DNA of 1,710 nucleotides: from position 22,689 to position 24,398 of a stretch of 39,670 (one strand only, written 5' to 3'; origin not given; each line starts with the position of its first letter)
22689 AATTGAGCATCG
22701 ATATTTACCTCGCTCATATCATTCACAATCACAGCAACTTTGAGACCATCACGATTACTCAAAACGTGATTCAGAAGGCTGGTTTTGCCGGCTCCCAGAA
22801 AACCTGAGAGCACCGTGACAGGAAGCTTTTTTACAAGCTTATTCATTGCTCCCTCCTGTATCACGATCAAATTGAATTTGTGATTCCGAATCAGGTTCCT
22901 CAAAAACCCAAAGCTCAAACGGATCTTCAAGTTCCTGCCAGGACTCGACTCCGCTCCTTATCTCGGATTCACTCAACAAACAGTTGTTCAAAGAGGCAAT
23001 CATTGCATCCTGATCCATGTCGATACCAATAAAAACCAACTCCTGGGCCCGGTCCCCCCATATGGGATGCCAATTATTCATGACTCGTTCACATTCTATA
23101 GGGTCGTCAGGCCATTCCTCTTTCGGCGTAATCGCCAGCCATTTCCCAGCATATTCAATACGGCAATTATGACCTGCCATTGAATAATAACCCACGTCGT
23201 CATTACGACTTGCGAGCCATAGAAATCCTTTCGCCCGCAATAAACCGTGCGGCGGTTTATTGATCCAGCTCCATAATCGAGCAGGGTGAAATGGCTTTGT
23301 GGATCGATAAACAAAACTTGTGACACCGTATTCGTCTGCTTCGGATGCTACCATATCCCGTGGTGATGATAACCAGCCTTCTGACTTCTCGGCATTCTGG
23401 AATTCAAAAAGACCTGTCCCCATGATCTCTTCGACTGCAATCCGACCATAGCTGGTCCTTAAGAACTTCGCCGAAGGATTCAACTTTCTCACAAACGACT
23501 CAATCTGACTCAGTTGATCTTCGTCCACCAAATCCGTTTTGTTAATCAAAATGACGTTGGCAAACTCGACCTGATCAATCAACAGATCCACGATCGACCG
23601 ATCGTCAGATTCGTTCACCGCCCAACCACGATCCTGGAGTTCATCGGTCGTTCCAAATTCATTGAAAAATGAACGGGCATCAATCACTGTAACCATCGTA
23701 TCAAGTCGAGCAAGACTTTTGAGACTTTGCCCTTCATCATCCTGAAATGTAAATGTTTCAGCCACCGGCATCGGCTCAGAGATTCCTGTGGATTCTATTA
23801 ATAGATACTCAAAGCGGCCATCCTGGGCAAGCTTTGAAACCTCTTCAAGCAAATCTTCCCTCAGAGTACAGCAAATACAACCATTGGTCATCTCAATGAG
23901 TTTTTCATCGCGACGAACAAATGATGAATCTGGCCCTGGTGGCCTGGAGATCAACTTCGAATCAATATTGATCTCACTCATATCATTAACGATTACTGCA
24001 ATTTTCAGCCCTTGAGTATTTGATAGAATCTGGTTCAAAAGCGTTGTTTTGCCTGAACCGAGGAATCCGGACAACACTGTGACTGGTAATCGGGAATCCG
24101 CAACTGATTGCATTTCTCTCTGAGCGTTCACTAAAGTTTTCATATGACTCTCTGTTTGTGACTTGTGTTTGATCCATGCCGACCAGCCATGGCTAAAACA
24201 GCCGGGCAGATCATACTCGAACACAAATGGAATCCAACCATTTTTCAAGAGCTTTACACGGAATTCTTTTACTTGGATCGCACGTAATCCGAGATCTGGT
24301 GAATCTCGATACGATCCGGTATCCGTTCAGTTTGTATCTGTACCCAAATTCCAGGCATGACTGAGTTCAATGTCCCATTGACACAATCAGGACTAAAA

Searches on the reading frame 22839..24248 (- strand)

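Call 10: search_protein_families(library=pfam, proteins=[window:22839-24248:-], max_evalue=0.01)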
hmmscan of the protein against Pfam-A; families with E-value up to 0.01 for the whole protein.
window:22839-24248:- (469 aa): 9 families
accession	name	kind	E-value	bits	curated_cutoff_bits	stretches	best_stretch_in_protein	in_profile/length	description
PF02492.25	cobW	-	1.3e-56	191.5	20.7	1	55-263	1-179/180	CobW/HypB/UreG, nucleotide-binding domain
PF07683.19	CobW_C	-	1.3e-23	83.1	22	1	309-424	1-94/94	Cobalamin synthesis protein cobW C-terminal domain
PF03193.22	RsgA_GTPase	-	5e-05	23.6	30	0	55-84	107-135/174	RsgA GTPase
PF25199.1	nSTAND_NTPase5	-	0.00072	19.8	34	1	43-89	29-77/145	Novel STAND NTPase 5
PF25204.1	DAAF9_2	-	0.00075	19.6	27.5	0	230-274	139-183/210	DAAF9 domain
PF00009.33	GTP_EFTU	-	0.0012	18.9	26.5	0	178-256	89-150/188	Elongation factor Tu GTP binding domain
PF13191.12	AAA_16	-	0.0054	17.7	32.6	0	46-87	16-57/167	AAA ATPase domain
PF00437.27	T2SSE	-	0.0056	15.8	24.9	1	41-97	129-186/370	Type II/IV secretion system protein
PF01637.24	ATPase_2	-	0.0077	16.5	33.2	0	48-96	13-63/225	ATPase domain predominantly from Archaea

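Call 57: search_protein_families(library=ncbifam, proteins=[window:22839-24248:-], max_evalue=0.01)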
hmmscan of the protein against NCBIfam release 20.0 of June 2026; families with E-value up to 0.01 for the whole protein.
window:22839-24248:- (469 aa): 15 families
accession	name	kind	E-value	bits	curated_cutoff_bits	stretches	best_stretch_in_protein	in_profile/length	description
NF038288.1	chaper_GTP_ZigA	equivalog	1.2e-168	561.1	600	1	54-445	1-390/390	zinc metallochaperone GTPase ZigA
NF047431.1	hiber_recruit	equivalog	2.5e-52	178.2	375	1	53-448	1-394/402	ribosome hibernation factor-recruiting GTPase MRF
TIGR02475.1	CobW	equivalog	4.7e-40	137.5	332.1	1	52-342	2-288/342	cobalamin biosynthesis protein CobW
NF008578.0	PRK11537.1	equivalog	5.4e-29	101.4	361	1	54-323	4-238/318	GTPase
NF041053.1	CobW_rel_Se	equivalog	2e-12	47.2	180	1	57-155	4-94/195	CobW-related selenoprotein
TIGR00073.1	hypB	equivalog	1.4e-08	34.5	121.2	1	42-97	18-73/217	hydrogenase nickel incorporation protein HypB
TIGR03819.1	heli_sec_ATPase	hypoth_equivalog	1.5e-05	24.4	373.15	1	42-96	167-220/340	TadA family conjugal transfer-associated ATPase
NF011062.0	PRK14494.1-1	equivalog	0.00048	19.7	323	1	61-98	8-45/231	putative molybdopterin-guanine dinucleotide biosynthesis protein MobB/FeS domain-containing protein protein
NF041000.1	ATPase_ComGA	equivalog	0.0012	17.9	300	1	31-85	105-161/267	competence type IV pilus ATPase ComGA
NF011060.0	PRK14491.1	equivalog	0.0023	16.5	532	1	49-97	6-56/598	bifunctional molybdopterin-guanine dinucleotide biosynthesis adaptor protein MobB/molybdopterin molybdotransferase MoeA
TIGR00231.1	small_GTP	domain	0.0025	17.6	42.5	0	58-78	7-27/164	GTP-binding protein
TIGR02788.1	VirB11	equivalog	0.0063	15.6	249.95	0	12-97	101-187/308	P-type DNA transfer ATPase VirB11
NF008931.0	PRK12288.1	equivalog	0.0064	15.6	360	0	224-254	146-176/347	small ribosomal subunit biogenesis GTPase RsgA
TIGR00101.1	ureG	equivalog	0.0075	16.1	204.2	0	59-155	6-101/199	urease accessory protein UreG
NF000908.1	PRK00089.1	equivalog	0.0094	15.3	237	0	176-266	77-149/291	GTPase Era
